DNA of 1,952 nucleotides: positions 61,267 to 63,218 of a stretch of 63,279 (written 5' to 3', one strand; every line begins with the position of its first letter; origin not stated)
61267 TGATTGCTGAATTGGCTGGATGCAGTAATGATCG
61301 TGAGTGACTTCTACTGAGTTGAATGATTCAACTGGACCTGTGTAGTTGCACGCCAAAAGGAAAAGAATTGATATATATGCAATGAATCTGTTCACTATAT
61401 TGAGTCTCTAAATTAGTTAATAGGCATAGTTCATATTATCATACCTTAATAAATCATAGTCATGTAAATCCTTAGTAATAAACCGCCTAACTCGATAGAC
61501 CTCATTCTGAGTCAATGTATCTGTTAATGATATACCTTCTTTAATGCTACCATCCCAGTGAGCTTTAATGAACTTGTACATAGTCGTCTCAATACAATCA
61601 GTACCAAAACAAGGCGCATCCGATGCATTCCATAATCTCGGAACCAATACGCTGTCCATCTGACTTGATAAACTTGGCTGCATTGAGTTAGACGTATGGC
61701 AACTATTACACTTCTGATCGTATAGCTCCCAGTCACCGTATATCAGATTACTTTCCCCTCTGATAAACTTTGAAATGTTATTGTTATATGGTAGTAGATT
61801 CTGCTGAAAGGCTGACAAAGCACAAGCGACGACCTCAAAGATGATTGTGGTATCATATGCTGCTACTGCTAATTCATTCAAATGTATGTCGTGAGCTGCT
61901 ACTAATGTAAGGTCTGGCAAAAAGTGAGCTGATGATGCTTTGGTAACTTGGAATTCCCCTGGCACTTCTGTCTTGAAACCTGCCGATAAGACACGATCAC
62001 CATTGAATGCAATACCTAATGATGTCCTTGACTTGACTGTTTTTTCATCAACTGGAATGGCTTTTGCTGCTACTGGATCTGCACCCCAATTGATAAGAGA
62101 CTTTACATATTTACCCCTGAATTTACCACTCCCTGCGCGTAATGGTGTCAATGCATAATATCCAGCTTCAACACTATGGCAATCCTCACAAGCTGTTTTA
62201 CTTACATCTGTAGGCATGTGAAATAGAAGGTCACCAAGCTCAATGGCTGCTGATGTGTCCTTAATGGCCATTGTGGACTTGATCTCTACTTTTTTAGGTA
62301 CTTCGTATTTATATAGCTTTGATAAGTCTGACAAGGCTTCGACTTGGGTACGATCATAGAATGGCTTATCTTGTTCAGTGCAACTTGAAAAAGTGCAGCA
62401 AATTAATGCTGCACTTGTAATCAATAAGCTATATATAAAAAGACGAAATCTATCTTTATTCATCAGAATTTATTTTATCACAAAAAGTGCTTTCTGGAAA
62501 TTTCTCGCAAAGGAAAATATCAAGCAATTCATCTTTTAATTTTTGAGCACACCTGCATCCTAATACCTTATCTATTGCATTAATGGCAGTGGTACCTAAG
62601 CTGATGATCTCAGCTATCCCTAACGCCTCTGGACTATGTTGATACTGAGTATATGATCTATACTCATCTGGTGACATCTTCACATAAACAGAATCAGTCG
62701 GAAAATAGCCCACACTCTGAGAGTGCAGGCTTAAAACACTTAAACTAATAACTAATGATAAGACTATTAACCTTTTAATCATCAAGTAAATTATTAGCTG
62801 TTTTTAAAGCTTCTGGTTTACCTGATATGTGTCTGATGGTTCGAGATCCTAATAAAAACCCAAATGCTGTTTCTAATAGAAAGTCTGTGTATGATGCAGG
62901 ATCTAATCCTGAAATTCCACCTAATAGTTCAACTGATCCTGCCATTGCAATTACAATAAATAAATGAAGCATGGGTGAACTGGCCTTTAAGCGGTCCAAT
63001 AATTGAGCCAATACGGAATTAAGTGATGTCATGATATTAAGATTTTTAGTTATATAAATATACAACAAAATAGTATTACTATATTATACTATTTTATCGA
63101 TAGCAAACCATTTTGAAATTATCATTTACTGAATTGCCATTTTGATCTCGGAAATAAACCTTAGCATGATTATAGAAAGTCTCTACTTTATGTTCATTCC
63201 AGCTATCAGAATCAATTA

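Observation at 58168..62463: Three tandem metzincin proteases next to a lipoprotein di-haem cytochrome-c-peroxidase/MauG-like gene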

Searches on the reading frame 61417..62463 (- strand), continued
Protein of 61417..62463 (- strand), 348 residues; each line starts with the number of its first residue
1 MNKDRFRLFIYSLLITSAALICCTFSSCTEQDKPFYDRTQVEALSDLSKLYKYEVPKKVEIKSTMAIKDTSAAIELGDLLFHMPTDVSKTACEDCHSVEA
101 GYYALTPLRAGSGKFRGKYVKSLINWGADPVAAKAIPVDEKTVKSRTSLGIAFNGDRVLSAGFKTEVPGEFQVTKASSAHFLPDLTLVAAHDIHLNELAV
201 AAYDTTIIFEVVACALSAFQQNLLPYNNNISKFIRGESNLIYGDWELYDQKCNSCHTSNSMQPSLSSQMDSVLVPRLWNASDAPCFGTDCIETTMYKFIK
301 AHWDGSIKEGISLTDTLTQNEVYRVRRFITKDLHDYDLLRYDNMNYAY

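Call 73: search_solved_structures(query=A2, max_evalue=1, show_alignments=3)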
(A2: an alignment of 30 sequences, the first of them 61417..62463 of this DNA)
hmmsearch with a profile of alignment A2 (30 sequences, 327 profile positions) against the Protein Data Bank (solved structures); distinct sequences matched with E-value up to 1: 135 (the best 60 are shown).
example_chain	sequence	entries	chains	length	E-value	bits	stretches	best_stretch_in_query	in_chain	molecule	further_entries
3o5c_A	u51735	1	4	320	4e-26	95.1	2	169-313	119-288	Cytochrome c551 peroxidase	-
1iqc_A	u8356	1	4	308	5.2e-26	94.8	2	164-313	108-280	di-heme peroxidase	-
4aao_A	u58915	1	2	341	2.1e-21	79.6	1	121-313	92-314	CYTOCHROME C551 PEROXIDASE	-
9qdt_A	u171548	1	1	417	8.2e-21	77.7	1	166-313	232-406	Probable cytochrome c peroxidase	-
4aal_A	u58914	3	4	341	8.6e-21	77.6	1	123-313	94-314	CYTOCHROME C551 PEROXIDASE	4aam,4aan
3hq7_A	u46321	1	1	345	1.8e-19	73.2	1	123-312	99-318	Cytochrome c551 peroxidase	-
3hq6_A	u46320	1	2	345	1.9e-19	73.2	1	124-312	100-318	Cytochrome c551 peroxidase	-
3hq8_A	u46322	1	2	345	3.3e-19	72.4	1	126-312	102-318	Cytochrome c551 peroxidase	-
3hq9_A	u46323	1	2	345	3.7e-19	72.2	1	166-312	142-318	Cytochrome c551 peroxidase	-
1eb7_A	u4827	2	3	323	5.7e-19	71.6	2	123-313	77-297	CYTOCHROME C551 PEROXIDASE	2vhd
1nml_A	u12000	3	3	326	1.6e-18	70.1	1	166-313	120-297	di-haem cytochrome c peroxidase | Cytochrome c peroxidase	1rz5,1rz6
6e1c_A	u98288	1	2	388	2.3e-17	66.3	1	166-321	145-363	Di-heme enzyme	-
1zzh_A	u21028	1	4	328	2.5e-16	62.9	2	166-312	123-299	cytochrome c peroxidase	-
6qkn_A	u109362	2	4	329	5.4e-16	61.8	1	165-313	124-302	Cytochrome-c peroxidase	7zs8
6fu3_A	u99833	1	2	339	6.1e-16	61.7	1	165-313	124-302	Protein CcpR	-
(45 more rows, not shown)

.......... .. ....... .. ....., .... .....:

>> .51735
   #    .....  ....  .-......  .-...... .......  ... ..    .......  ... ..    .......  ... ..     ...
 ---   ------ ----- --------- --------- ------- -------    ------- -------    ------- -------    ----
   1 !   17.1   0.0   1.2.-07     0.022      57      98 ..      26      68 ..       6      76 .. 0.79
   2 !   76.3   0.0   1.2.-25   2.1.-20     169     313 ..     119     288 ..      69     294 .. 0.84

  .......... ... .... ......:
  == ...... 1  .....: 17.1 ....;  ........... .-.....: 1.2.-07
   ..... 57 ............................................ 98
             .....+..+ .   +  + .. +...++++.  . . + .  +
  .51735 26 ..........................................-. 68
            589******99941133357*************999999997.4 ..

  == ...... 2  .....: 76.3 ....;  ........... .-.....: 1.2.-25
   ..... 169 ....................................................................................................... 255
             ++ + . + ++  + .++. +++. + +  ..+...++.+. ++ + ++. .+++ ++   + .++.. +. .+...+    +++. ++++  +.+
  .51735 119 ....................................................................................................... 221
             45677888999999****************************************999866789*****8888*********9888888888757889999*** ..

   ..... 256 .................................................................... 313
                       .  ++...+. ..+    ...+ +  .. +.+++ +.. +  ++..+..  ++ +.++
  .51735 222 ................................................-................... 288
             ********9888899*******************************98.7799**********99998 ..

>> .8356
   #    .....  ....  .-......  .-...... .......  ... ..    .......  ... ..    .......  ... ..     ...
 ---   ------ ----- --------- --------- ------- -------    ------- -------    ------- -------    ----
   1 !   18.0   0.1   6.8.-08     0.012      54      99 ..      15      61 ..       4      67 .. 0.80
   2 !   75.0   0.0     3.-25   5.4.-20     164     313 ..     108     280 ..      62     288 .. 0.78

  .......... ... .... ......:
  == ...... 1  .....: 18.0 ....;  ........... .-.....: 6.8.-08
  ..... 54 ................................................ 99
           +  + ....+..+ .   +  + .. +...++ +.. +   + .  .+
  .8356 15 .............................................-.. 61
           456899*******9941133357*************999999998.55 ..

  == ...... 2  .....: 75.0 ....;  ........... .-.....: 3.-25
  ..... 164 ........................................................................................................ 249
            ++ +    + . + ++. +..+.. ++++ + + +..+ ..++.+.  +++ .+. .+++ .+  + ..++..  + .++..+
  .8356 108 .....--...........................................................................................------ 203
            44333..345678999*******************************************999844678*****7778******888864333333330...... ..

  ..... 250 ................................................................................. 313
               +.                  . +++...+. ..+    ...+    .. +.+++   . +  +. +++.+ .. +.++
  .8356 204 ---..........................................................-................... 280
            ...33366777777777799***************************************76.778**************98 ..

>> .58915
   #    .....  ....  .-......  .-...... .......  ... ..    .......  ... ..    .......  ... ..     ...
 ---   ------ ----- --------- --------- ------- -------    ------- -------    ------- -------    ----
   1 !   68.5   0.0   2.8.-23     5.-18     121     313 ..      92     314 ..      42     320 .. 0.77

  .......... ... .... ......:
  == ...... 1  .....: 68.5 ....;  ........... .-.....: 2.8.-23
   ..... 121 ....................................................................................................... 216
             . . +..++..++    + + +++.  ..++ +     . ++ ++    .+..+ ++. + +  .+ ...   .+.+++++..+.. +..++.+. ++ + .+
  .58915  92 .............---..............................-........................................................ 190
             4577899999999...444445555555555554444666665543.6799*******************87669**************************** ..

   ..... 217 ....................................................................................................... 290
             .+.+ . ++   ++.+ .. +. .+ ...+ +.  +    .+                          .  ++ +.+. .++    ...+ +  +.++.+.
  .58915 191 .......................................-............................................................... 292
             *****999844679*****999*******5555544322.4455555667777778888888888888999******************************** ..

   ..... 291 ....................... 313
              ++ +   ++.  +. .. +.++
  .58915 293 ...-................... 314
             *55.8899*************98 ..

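Call 77: predict_structure(alignment_id=A2)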
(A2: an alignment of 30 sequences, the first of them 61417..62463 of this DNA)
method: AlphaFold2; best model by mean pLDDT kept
length: 348 residues; sequences in the alignment: 30
mean_pLDDT: 89.4   pTM: 0.83
mean pLDDT of the five models: 89.4, 89.2, 84.6, 80.6, 78.4
residues with pLDDT >= 90: 222; 70-90: 105; 50-70: 20; < 50: 1
segments of 3 or more residues with pLDDT < 50: none
pLDDT, mean of each block of 10 residues (from residue 1): 83 90 62 77 77 95 98 97 86 92 89 78 93 83 90 93 94 84 91 98 98 98 97 95 94 91 88 94 93 94 79 79 96 97 83
secondary structure, 60 per line:
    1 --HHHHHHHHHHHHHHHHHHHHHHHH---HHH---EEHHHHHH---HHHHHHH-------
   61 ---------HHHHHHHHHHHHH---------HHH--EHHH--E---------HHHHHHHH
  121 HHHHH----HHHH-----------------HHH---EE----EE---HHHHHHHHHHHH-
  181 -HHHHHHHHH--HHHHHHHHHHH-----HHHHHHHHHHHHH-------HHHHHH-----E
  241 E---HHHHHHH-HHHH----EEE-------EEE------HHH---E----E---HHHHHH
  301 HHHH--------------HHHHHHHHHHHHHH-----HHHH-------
elements in order: H3-26 H38-43 H47-53 H70-82 H113-125 H130-133 H168-179 H182-190 H193-203 H209-221 H229-234 H245-251 H253-256 E261-263 E271-273 H295-304 H319-332 H338-341

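Call 79: fold_search(model_id=the predicted structure, library=pdb)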
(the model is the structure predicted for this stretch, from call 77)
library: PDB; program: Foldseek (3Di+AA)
matches with E <= 10: 102; with E <= 0.001: 63
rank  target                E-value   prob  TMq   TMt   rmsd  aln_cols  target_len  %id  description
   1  9qdt                  1.2e-07  1.00  0.58  0.49   4.3       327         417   15  Cytochrome c peroxidase YhjA (released 2025-07-30)
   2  6e1c_A                6.7e-07  1.00  0.60  0.59   4.9       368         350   14  Crystal structure of a MauG-like protein associated with microbial copper homeostasis (released 2019-07-17)
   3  3rn0_A                1.4e-06  1.00  0.57  0.56   5.9       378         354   15  Crystal Structure of the W199K-MauG/pre-Methylamine Dehydrogenase Complex (released 2011-10-05)
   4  1iqc_A                1.9e-06  1.00  0.56  0.63   5.9       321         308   16  Crystal structure of Di-Heme Peroxidase from Nitrosomonas europaea (released 2002-01-23)
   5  3l4m_B                1.9e-06  1.00  0.54  0.53   6.2       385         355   14  Crystal Structure of the MauG/pre-Methylamine Dehydrogenase Complex. (released 2010-03-23)
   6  3o5c_B                2.0e-06  1.00  0.59  0.66   4.9       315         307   17  Cytochrome c Peroxidase BccP of Shewanella oneidensis (released 2011-08-03)
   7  4aam                  2.0e-06  1.00  0.61  0.65   4.3       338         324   16  MacA wild-type mixed-valence (released 2012-10-17)
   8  3orv_B                2.0e-06  1.00  0.55  0.54   6.3       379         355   14  Crystal Structure of the Y294H-MauG/pre-Methylamine Dehydrogenase Complex (released 2010-11-10)
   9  3rlm_B                2.2e-06  1.00  0.56  0.55   5.7       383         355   13  Structure of the W199F MauG/pre-Methylamine Dehydrogenase complex after treatment with hydrogen peroxide (released 2011-10-05)
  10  4fa5_B                2.4e-06  1.00  0.58  0.57   6.1       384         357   13  Crystal Structure of WT MauG in Complex with Pre-Methylamine Dehydrogenase Aged 20 Days (released 2013-03-06)
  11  3rlm_A                2.6e-06  1.00  0.56  0.55   5.8       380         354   14  Structure of the W199F MauG/pre-Methylamine Dehydrogenase complex after treatment with hydrogen peroxide (released 2011-10-05)
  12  3l4m_A                2.6e-06  1.00  0.54  0.53   6.0       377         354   13  Crystal Structure of the MauG/pre-Methylamine Dehydrogenase Complex. (released 2010-03-23)
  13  4aan                  4.3e-06  1.00  0.60  0.64   4.2       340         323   16  MacA wild-type fully reduced (released 2012-10-17)
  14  3sle_A                4.5e-06  1.00  0.56  0.55   7.1       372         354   13  Crystal Structure of the P107C-MauG/pre-Methylamine Dehydrogenase Complex (released 2012-05-02)
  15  3sle_B                5.1e-06  1.00  0.58  0.57   6.0       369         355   13  Crystal Structure of the P107C-MauG/pre-Methylamine Dehydrogenase Complex (released 2012-05-02)
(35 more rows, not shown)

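Call 82: find_related_loci(query=A6, collection=genome_contigs, flank=8000)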
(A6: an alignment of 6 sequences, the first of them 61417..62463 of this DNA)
Query A6 (348 aa) in genome_contigs; peptide patterns used: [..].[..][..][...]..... (x = any residue, [..] = any of these).
25 stretches matched a pattern, but none encodes a relative of the query by tblastn (E <= 1e-3).

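Call 91: fold_search(model_id=the predicted structure, library=viral)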
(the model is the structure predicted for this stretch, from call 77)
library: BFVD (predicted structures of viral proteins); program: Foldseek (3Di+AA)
matches with E <= 10: 28; with E <= 0.001: 0
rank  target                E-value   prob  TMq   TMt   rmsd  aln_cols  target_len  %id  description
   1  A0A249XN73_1          1.7e+00  0.01  0.09  0.06  19.9       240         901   14  Uncharacterized protein [Arthrobacter phage GurgleFerb]
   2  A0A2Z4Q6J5            2.1e+00  0.02  0.07  0.05  21.8       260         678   12  ADP-ribosyltransferase domain and MuF-like fusion protein [Microbacterium phage Percival]
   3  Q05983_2              3.5e+00  0.02  0.09  0.04   9.1        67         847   19  Methyltransferase/helicase/RNA-directed RNA polymerase [Raspberry bushy dwarf virus (isolate Malling Jewel ras
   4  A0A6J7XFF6            4.2e+00  0.03  0.10  0.08  20.7       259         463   11  Coil containing protein [uncultured Caudovirales phage]
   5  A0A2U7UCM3            5.2e+00  0.01  0.09  0.09  21.9       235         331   10  Uncharacterized protein [Pandoravirus neocaledonia]
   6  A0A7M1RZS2            5.8e+00  0.02  0.08  0.09  12.3       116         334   16  Putative thymidylate synthase [uncultured phage cr127_1]
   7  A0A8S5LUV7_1          5.8e+00  0.02  0.14  0.07  19.9       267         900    9  Crystallin beta/gamma motif-containing protein [Podoviridae sp. ctrub15]
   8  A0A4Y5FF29            5.8e+00  0.01  0.10  0.15  15.6       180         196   12  Uncharacterized protein [Lactobacillus phage 3-521]
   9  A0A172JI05            5.8e+00  0.01  0.08  0.10  21.5       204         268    9  Virion protein [Bacillus phage AR9]
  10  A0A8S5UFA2            6.5e+00  0.01  0.09  0.08  23.0       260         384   12  Uncharacterized protein [Myoviridae sp. ctcyQ27]
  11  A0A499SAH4            6.5e+00  0.01  0.14  0.09  16.5       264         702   14  (no name in the UniProt tables at hand)
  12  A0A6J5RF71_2          6.5e+00  0.01  0.08  0.04  16.6       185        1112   16  Large polyvalent protein associated domain-containing protein [uncultured Caudovirales phage]
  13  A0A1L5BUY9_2          6.5e+00  0.01  0.11  0.04  22.8       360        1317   10  Polyprotein [Fusarium langsethiae hypovirus 1]
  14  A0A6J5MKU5            6.8e+00  0.06  0.11  0.29   6.6        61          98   13  Uncharacterized protein [uncultured Caudovirales phage]
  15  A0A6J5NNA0            7.2e+00  0.02  0.17  0.09  14.8       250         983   11  Bacteriophage lambda, GpH, tail tape measure, C-terminal [uncultured Caudovirales phage]
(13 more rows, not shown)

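Call 92: search_dna_similar(query=window:61417-62463:-, collection=phages, mode=protein, max_evalue=0.001, max_rows=10)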
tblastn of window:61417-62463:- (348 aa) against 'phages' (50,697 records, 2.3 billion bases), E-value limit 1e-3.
No match.

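Call 106: search_protein_families(library=pfam, proteins=[L010:6407-6622:+, L010:6634-6900:+, L005:1210-1578:+], max_evalue=0.05)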
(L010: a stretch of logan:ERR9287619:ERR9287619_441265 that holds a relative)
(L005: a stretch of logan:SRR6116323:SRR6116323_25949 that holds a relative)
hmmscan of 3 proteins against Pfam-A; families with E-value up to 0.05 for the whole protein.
L010:6407-6622:+ (72 aa): 0 families

L010:6634-6900:+ (89 aa): 5 families
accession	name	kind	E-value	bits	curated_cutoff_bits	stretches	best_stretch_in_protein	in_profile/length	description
PF13384.12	HTH_23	-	3.7e-05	23.8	24.6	1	48-74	9-35/50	Homeodomain-like domain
PF00196.25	GerE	-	0.00038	20.4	23.5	1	48-83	9-44/57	Bacterial regulatory proteins, luxR family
PF13518.12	HTH_28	-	0.00059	20.3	25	1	48-77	4-32/52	Helix-turn-helix domain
PF13551.12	HTH_29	-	0.0067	16.9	28.1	1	48-74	3-30/64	Winged helix-turn helix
PF13936.12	HTH_38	-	0.031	14.4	27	0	46-75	10-39/44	Helix-turn-helix domain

L005:1210-1578:+ (123 aa): 1 family
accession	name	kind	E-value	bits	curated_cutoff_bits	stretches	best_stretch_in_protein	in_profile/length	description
PF03930.20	Flp_N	-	0.016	15.6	25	1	9-68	4-60/82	Recombinase Flp protein N-terminus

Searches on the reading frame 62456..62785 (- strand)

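Call 3: search_protein_families(library=pfam, proteins=[window:62456-62785:-], max_evalue=0.1)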
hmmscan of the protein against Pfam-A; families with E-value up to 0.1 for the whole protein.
window:62456-62785:- (109 aa): 2 families
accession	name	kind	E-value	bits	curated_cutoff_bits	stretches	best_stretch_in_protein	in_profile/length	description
PF08493.15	AflR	-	0.026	15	24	1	47-82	30-64/99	Aflatoxin regulatory protein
PF24276.1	DUF7469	-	0.04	13.8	27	1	32-106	72-146/220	Family of unknown function (DUF7469)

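Call 4: search_protein_families(library=phrogs, proteins=[window:62456-62785:-], max_evalue=0.1)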
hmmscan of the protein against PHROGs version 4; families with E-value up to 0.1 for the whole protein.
window:62456-62785:- (109 aa): 0 families

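Call 15: search_protein_families(library=ncbifam, proteins=[window:62456-62785:-], max_evalue=0.1)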
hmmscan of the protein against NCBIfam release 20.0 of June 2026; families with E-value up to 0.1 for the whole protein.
window:62456-62785:- (109 aa): 0 families

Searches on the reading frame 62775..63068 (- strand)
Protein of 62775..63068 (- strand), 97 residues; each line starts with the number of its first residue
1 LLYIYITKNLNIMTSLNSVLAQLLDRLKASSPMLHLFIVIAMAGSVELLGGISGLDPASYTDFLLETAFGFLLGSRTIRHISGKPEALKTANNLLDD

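Call 3: search_protein_families(library=pfam, proteins=[window:62775-63068:-], max_evalue=0.1)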
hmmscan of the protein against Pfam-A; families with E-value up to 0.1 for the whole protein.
window:62775-63068:- (97 aa): 1 family
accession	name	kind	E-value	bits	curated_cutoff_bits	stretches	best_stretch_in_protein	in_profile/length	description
PF13321.11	DUF4084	-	0.082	12.9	22.4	1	30-90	190-253/304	Domain of unknown function (DUF4084)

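Call 4: search_protein_families(library=phrogs, proteins=[window:62775-63068:-], max_evalue=0.1)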
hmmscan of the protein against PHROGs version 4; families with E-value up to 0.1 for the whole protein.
window:62775-63068:- (97 aa): 0 families

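Call 15: search_protein_families(library=ncbifam, proteins=[window:62775-63068:-], max_evalue=0.1)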
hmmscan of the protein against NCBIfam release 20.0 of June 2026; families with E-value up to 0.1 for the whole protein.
window:62775-63068:- (97 aa): 0 families

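Call 106: search_protein_families(library=pfam, proteins=[window:62778-63032:-], max_evalue=0.05)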
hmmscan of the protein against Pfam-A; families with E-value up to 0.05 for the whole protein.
seq(85 aa): 0 families
